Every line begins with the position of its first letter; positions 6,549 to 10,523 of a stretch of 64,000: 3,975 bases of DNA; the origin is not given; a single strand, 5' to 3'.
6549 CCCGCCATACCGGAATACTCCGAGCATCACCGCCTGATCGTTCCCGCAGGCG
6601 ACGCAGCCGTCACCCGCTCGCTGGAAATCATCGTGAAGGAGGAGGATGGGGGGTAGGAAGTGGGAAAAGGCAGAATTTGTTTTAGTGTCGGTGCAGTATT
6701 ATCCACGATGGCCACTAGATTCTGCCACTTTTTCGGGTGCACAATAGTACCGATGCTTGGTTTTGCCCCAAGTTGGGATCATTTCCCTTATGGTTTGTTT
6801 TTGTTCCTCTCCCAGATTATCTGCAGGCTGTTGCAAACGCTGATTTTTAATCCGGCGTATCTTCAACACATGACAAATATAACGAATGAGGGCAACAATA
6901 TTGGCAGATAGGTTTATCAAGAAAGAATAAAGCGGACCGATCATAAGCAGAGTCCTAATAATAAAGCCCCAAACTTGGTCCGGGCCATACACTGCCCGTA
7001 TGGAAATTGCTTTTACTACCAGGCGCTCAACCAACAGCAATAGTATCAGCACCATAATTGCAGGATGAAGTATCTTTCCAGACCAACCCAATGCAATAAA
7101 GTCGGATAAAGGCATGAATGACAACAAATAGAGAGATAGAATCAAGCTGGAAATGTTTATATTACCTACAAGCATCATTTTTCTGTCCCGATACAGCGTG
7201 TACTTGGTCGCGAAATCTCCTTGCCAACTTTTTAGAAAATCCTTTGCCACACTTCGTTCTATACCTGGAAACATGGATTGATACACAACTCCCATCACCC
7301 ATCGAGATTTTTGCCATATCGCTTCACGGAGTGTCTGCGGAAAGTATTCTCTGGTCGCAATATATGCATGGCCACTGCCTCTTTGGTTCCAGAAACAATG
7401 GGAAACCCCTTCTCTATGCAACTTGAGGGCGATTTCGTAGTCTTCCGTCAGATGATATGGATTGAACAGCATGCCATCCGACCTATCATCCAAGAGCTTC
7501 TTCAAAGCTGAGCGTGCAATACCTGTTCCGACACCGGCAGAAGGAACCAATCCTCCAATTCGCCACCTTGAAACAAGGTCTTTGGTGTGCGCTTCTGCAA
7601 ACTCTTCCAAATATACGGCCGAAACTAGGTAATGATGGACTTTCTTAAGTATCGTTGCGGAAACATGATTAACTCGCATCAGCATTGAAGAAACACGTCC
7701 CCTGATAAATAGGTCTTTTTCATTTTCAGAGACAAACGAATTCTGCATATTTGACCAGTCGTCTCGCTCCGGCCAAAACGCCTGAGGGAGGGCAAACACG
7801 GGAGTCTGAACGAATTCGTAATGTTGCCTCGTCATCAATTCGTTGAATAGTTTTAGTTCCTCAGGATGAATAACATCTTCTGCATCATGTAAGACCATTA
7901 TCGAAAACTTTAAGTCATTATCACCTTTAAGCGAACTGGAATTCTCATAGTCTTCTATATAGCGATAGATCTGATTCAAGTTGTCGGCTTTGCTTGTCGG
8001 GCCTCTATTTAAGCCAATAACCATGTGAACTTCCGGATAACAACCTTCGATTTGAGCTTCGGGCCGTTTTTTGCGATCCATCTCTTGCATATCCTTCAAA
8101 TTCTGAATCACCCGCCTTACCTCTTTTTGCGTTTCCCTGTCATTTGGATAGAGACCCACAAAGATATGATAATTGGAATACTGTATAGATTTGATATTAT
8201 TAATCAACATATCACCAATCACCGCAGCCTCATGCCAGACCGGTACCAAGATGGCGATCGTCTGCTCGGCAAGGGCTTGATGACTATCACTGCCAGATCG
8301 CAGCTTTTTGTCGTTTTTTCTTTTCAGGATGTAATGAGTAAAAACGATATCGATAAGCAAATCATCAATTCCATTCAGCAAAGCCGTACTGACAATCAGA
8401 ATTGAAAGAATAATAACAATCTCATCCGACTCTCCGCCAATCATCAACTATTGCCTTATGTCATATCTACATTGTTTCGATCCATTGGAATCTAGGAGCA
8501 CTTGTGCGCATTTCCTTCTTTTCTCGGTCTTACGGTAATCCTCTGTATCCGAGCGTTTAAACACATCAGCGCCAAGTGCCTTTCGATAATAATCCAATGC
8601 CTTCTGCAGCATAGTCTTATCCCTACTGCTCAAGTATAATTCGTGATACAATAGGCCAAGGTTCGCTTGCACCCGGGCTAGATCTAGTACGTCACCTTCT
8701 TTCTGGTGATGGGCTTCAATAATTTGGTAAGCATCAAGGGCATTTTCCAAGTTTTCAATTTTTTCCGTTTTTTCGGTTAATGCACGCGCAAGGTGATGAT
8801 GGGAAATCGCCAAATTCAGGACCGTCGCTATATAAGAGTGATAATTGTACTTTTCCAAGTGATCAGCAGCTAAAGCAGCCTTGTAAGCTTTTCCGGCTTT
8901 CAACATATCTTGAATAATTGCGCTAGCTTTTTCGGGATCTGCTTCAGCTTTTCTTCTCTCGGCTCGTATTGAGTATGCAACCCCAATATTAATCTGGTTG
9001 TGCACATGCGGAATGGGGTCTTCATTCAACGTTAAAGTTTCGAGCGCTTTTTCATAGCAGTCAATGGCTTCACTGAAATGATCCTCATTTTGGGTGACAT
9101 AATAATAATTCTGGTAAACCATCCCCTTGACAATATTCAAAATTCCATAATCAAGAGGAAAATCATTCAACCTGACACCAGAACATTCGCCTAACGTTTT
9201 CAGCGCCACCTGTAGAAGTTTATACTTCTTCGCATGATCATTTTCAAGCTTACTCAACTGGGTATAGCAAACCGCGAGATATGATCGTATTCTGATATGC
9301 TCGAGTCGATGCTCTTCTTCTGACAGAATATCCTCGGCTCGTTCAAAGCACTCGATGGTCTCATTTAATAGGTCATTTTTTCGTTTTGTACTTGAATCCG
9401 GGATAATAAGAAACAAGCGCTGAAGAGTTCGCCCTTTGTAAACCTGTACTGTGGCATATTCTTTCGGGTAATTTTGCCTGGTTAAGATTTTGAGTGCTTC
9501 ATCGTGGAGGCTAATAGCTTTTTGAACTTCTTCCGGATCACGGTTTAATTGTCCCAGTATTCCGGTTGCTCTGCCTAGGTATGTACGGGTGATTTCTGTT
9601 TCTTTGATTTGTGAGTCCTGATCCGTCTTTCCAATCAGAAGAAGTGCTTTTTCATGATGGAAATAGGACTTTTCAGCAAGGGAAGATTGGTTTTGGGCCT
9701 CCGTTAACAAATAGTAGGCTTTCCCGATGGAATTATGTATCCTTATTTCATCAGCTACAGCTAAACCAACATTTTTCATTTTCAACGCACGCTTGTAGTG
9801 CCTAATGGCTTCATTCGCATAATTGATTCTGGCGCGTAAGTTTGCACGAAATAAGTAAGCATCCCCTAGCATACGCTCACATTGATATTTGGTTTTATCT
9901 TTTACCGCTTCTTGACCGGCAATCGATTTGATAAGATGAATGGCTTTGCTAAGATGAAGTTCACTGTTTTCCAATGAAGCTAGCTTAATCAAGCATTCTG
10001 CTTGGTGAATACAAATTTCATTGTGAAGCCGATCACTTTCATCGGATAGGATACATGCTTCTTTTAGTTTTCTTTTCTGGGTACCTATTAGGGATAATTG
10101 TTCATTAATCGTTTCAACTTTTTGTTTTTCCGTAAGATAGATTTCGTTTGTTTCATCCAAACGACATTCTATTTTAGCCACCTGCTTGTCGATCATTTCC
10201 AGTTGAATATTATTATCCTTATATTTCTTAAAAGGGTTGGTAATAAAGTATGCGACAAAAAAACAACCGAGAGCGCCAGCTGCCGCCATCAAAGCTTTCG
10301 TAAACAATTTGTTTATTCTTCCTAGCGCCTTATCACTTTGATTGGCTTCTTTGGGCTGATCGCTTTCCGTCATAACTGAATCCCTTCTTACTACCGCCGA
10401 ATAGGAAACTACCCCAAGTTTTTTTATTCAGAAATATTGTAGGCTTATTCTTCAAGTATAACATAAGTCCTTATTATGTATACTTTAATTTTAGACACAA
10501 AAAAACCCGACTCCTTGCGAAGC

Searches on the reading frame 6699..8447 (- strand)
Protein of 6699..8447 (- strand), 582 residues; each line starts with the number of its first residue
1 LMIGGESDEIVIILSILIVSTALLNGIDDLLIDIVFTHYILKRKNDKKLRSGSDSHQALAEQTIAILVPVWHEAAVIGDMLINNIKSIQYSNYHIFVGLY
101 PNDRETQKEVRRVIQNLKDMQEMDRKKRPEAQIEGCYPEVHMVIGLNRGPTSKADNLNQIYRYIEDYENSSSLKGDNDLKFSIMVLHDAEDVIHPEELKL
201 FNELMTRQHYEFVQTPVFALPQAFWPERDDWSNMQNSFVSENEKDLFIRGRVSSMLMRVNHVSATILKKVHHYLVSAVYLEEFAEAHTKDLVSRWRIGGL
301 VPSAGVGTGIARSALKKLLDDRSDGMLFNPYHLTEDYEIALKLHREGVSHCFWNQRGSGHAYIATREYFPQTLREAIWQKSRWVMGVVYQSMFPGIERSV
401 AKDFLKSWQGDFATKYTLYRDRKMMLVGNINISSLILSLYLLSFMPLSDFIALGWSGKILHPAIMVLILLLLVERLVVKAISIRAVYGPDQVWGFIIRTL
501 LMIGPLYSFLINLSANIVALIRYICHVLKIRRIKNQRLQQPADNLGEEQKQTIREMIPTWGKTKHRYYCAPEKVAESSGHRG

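Call 68: search_protein_families(library=pfam, proteins=[window:6699-8447:-], max_evalue=0.001)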
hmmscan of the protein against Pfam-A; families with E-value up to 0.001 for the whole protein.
window:6699-8447:- (582 aa): 2 families
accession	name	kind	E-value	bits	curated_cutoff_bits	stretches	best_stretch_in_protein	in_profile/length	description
PF13641.12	Glyco_tranf_2_3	-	3e-32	112.9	27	1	64-386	3-230/230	Glycosyltransferase like family 2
PF13632.12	Glyco_trans_2_3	-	8.3e-23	81.7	27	2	269-445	39-195/198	Glycosyl transferase family group 2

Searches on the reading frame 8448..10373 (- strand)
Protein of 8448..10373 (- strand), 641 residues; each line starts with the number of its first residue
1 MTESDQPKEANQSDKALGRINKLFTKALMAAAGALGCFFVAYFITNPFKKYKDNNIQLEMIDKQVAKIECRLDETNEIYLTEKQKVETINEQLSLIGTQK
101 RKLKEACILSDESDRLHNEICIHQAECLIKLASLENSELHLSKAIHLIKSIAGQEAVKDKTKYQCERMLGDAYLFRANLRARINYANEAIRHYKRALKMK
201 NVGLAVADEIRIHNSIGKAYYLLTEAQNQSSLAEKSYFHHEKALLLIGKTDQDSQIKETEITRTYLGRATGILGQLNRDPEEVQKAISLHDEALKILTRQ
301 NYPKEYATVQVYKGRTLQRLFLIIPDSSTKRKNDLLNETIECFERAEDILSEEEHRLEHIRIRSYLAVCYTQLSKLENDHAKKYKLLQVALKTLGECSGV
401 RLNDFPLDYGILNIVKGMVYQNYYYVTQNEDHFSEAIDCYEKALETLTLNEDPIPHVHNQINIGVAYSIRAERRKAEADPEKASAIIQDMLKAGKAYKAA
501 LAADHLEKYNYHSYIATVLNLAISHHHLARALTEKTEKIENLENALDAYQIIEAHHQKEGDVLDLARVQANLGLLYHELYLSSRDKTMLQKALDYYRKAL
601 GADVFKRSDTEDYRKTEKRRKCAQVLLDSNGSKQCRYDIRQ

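Call 68: search_protein_families(library=pfam, proteins=[window:8448-10373:-], max_evalue=0.001)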
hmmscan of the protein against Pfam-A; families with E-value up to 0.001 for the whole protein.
window:8448-10373:- (641 aa): 2 families
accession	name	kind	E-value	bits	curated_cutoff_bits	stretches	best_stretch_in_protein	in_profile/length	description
PF13424.12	TPR_12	-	5e-07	30.3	30.1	0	331-376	14-61/77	Tetratricopeptide repeat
PF20308.4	TPR-S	-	4.3e-05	24.5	27.6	0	529-602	25-88/102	Tetratricopeptide Repeats-Sensor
